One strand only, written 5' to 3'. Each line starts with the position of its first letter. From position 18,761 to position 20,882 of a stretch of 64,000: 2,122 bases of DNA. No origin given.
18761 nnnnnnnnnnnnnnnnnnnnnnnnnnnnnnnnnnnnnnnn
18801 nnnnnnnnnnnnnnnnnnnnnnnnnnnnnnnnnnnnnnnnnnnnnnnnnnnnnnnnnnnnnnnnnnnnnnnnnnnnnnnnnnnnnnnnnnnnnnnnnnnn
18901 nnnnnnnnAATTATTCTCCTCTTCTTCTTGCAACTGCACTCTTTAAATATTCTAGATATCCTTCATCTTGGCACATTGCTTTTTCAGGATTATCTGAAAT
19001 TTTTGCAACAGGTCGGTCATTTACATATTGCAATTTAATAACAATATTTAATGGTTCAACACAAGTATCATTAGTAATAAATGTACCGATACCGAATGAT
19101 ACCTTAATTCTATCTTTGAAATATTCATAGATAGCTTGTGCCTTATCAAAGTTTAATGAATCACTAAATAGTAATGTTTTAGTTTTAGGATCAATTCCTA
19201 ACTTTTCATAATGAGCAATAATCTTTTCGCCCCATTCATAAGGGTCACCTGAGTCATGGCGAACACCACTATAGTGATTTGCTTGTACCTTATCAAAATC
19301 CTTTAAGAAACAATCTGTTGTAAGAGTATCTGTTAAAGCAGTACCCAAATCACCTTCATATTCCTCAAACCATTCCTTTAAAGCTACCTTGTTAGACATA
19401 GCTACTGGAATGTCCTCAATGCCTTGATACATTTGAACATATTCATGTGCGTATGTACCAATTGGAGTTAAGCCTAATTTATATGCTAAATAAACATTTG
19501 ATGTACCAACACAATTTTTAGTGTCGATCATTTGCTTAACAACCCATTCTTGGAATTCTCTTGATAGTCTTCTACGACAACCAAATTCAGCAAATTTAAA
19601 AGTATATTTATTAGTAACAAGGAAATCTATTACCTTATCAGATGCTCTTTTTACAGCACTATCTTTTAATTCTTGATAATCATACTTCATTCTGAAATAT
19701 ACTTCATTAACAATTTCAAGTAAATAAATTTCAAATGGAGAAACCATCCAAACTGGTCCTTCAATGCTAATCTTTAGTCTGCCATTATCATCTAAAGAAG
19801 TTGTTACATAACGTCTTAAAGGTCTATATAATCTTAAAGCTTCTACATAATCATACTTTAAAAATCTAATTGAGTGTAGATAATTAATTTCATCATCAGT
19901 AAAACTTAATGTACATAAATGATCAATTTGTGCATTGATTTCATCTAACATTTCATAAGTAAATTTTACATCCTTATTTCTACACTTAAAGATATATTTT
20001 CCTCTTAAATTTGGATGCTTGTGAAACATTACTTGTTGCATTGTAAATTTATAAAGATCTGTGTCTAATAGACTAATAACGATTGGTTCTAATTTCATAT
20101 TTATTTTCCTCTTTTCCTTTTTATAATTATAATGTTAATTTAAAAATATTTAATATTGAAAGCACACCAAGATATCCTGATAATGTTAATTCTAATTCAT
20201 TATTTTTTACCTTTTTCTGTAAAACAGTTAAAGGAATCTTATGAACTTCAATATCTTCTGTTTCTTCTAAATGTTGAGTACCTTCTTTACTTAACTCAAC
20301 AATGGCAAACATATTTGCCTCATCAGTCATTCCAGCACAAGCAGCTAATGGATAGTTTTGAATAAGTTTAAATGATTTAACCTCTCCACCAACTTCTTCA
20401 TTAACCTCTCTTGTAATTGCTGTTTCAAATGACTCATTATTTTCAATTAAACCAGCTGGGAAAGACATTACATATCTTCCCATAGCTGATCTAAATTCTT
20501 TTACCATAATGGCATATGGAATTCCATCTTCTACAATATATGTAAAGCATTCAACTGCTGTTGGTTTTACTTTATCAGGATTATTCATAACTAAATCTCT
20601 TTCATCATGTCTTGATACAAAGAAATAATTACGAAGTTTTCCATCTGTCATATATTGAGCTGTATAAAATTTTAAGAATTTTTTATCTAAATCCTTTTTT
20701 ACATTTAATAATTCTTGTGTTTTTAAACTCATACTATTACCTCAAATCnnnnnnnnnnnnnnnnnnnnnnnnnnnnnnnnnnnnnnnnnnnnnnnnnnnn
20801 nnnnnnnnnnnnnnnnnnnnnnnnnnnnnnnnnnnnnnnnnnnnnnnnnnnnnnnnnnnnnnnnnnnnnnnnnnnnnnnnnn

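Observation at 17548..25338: Phage-encoded complete NAD+ salvage module plus NADAR and Nudix: candidate counter-defence against NAD-depleting immunity and ADP-ribosylation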

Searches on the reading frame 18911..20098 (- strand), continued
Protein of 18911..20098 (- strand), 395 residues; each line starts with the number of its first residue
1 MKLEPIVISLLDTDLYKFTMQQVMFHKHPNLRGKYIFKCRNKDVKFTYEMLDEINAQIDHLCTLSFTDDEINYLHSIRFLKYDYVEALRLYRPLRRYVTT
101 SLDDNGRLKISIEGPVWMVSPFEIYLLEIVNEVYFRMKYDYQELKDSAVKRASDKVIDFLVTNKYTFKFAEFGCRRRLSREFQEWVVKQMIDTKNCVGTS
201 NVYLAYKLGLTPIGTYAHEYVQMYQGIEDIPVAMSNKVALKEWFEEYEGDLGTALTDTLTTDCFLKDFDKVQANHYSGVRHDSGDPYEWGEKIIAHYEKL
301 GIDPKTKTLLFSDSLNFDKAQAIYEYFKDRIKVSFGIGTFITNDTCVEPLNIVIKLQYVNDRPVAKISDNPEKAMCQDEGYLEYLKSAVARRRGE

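Call 93: search_protein_families(library=pfam, proteins=[L060:145-1503:+, L060:1638-3176:+, L060:3301-4122:+, L060:5427-5981:+, L060:7405-9738:-, L060:9830-10522:-, L060:10616-11452:-, L060:11452-11988:-, L060:12474-13118:-], max_evalue=0.0001)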
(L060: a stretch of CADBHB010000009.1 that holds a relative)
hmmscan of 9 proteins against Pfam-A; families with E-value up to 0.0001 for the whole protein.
L060:145-1503:+ (452 aa): 0 families

L060:1638-3176:+ (512 aa): 3 families
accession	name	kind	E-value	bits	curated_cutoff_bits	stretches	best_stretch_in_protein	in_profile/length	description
PF00733.27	Asn_synthase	-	5.9e-54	184.5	21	1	200-507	22-353/354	Asparagine synthase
PF13537.11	GATase_7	-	3.8e-12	46.7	25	1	13-99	27-117/123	Glutamine amidotransferase domain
PF13522.11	GATase_6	-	1e-07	32.5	27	1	13-89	42-120/130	Glutamine amidotransferase domain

L060:3301-4122:+ (273 aa): 3 families
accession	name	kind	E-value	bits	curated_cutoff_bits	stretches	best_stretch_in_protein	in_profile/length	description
PF21906.2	NrtR_WHD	-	1e-19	70.9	27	1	215-271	2-60/61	NrtR DNA-binding winged helix domain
PF00293.34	NUDIX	-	7.5e-19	68.5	21.1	1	46-145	14-116/134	NUDIX domain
PF19368.5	AraR_C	-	6.3e-06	26.8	23.8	1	213-271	4-65/82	AraR C-terminal winged HTH domain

L060:5427-5981:+ (184 aa): 1 family
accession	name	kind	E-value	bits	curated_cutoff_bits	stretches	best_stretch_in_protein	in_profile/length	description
PF01467.32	CTP_transf_like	-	2.2e-10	41.3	21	1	10-73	1-64/133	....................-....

L060:7405-9738:- (777 aa): 6 families
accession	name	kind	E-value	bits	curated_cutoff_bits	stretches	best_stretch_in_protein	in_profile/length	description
PF02421.24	FeoB_N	-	4.6e-64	215.1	27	1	114-266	2-155/156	Ferrous iron transport protein B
PF07670.19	Gate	-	6.1e-41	139.5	29.6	2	468-563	1-103/104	Nucleoside recognition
PF07664.17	FeoB_C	-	8.9e-19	67.4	26.6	1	575-625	3-54/54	Ferrous iron transport protein B C terminus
PF04023.20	FeoA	-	4e-18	65.7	23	1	1-72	1-73/74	FeoA domain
PF01926.29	MMR_HSR1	-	4.6e-18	65.8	21.9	1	115-224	2-112/113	50S ribosome-binding GTPase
PF17910.6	FeoB_Cyto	-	1.3e-13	51.6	23.4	1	291-377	4-89/90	FeoB cytosolic helical domain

L060:9830-10522:- (230 aa): 0 families

L060:10616-11452:- (278 aa): 1 family
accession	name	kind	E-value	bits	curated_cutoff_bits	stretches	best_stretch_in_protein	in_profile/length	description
PF04294.18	VanW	-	5.9e-39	133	27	1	73-205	1-128/130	VanW like protein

L060:11452-11988:- (178 aa): 5 families
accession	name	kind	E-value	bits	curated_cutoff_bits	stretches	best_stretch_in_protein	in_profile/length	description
PF00702.32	Hydrolase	-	1.3e-16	62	26.4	1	45-129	99-191/191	haloacid dehalogenase-like hydrolase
PF13419.12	HAD_2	-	1.5e-12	48.4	23.8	1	47-135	82-178/178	Haloacid dehalogenase-like hydrolase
PF13242.12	Hydrolase_like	-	2.7e-12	46.8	22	1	90-136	3-49/75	HAD-hyrolase-like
PF13344.12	Hydrolase_6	-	2.4e-06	28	27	1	30-81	1-51/101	Haloacid dehalogenase-like hydrolase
PF09419.16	PGP_phosphatase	-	5.4e-06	26.5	20.4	0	19-58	33-73/168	Mitochondrial PGP phosphatase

L060:12474-13118:- (214 aa): 1 family
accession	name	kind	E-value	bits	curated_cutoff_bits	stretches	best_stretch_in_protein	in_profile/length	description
PF01554.23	MatE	-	1.7e-13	51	24.9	1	19-173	11-159/161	MatE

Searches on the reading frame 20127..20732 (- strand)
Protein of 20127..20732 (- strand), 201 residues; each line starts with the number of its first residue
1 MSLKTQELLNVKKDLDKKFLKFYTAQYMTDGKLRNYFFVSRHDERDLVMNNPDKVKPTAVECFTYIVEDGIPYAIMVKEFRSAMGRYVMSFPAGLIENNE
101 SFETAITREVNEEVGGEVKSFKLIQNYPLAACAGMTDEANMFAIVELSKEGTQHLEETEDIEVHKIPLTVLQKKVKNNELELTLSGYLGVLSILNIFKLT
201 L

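Call 3: search_protein_families(library=pfam, proteins=[window:20127-20732:-], max_evalue=0.01)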
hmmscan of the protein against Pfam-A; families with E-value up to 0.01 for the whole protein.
window:20127-20732:- (201 aa): 2 families
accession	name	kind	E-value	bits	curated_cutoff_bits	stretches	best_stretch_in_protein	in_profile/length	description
PF00293.34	NUDIX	-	2.8e-09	37.5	21.1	1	74-171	17-118/134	NUDIX domain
PF22327.2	Nudt16-like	-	0.00098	19.5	27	1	89-126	35-73/161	U8 snoRNA-decapping enzyme-like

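Call 4: search_protein_families(library=ncbifam, proteins=[window:20127-20732:-], max_evalue=0.01)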
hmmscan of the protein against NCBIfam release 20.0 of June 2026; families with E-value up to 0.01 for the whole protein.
window:20127-20732:- (201 aa): 13 families
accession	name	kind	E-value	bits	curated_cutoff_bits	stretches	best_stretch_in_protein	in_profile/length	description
NF008736.0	PRK11762.1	equivalog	4.9e-13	49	169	1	74-180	61-165/186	ADP compounds hydrolase NudE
NF008003.0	PRK10729.1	equivalog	9.9e-07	28.3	248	1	77-167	80-172/210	ADP-ribose diphosphatase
TIGR02705.1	nudix_YtkD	equivalog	1e-06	28.4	154.4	1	89-167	47-125/156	RNA deprotection pyrophosphohydrolase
NF008044.0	PRK10776.1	equivalog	3.4e-06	27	148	1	82-126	27-70/130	8-oxo-dGTP diphosphatase MutT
NF001299.0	PRK00241.1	equivalog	8.7e-06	25.4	158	1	88-124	160-196/263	NAD(+) diphosphatase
TIGR00052.1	TIGR00052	subfamily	1.1e-05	25.1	79.55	1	90-165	83-159/188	nudix-type nucleoside diphosphatase, YffH/AdpP family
NF001936.0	PRK00714.1-3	equivalog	1.2e-05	25.3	118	1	88-128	36-74/155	RNA pyrophosphohydrolase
TIGR00586.1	mutt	equivalog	4.3e-05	23.5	97.9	1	89-125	34-70/129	8-oxo-dGTP diphosphatase MutT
NF006530.0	PRK08999.1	equivalog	0.00016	20.8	245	1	90-123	36-69/315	Nudix family hydrolase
NF001934.0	PRK00714.1-1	equivalog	0.00037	20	241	1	84-125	28-69/176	RNA pyrophosphohydrolase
NF001937.0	PRK00714.1-4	equivalog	0.0013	18.4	139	1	87-125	31-69/161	RNA pyrophosphohydrolase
NF011585.0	PRK15009.1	equivalog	0.0017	18.1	234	1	90-180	82-172/191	GDP-mannose pyrophosphatase NudK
NF003787.0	PRK05379.1-4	equivalog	0.0032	16.5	449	1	75-116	221-262/346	bifunctional nicotinamide-nucleotide adenylyltransferase/Nudix hydroxylase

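Call 33: search_solved_structures(query=window:20127-20732:-, max_evalue=0.001, show_alignments=2)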
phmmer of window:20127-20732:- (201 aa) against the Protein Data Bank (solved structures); distinct sequences matched with E-value up to 0.001: 26.
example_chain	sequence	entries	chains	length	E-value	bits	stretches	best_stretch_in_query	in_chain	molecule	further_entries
1v8i_A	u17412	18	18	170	2.1e-07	34.3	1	75-191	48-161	ADP-ribose pyrophosphatase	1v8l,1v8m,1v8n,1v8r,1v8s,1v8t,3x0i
1v8v_A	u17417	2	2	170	5.3e-07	33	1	75-191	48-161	ADP-ribose pyrophosphatase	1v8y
1v8u_A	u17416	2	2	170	5.4e-07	33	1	75-191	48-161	ADP-ribose pyrophosphatase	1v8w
3aca_A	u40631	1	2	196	5.7e-07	32.9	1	73-116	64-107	ADP-sugar pyrophosphatase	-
2yvm_A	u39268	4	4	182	5.7e-07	32.9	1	57-179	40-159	MutT/nudix family protein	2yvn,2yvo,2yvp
3ac9_A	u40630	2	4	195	5.8e-07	32.9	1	73-116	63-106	ADP-sugar pyrophosphatase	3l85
5qj4_A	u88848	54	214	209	6.2e-07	32.8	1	73-116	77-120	ADP-sugar pyrophosphatase | NUDT5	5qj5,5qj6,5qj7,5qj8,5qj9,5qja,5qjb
3bm4_A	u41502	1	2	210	6.2e-07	32.8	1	73-116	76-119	ADP-sugar pyrophosphatase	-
2dsc_A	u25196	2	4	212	6.3e-07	32.8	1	73-116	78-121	ADP-sugar pyrophosphatase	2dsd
5nqr_A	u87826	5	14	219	6.7e-07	32.7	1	73-116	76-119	ADP-sugar pyrophosphatase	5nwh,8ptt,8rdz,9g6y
2dsb_A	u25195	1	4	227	7.2e-07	32.6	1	73-116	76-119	ADP-sugar pyrophosphatase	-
9q0n_E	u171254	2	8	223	9.1e-07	32.2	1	73-116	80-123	ADP-sugar pyrophosphatase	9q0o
9q0m_E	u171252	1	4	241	1.1e-06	32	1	73-116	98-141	ADP-sugar pyrophosphatase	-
2w4e_A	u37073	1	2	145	2.5e-05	27.6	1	73-180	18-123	MUTT/NUDIX FAMILY PROTEIN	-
8zr8_A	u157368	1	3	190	4.3e-05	26.8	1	74-175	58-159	Methanol dehydrogenase activator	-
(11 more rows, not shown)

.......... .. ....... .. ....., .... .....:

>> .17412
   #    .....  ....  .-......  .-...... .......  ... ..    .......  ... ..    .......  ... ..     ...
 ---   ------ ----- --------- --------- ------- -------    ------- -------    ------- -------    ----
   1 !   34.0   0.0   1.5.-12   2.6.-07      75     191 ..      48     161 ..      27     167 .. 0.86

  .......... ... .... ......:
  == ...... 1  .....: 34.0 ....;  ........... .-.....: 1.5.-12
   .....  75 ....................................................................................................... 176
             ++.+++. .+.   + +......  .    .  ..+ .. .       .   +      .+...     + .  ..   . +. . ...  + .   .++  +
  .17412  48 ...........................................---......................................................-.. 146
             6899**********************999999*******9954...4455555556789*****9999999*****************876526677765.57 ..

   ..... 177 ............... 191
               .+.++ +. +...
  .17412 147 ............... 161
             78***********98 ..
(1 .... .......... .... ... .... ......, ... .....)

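Call 49: search_protein_families(library=phrogs, proteins=[window:20127-20732:-], max_evalue=0.001)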
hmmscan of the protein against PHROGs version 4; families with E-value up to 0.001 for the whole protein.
window:20127-20732:- (201 aa): 2 families
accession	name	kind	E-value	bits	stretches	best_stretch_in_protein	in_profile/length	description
phrog_1198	-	other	3e-06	28.2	1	90-127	67-104/253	MutT/NUDIX hydrolase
phrog_1185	-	other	0.00079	19.9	0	82-120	174-212/301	nudix hydrolase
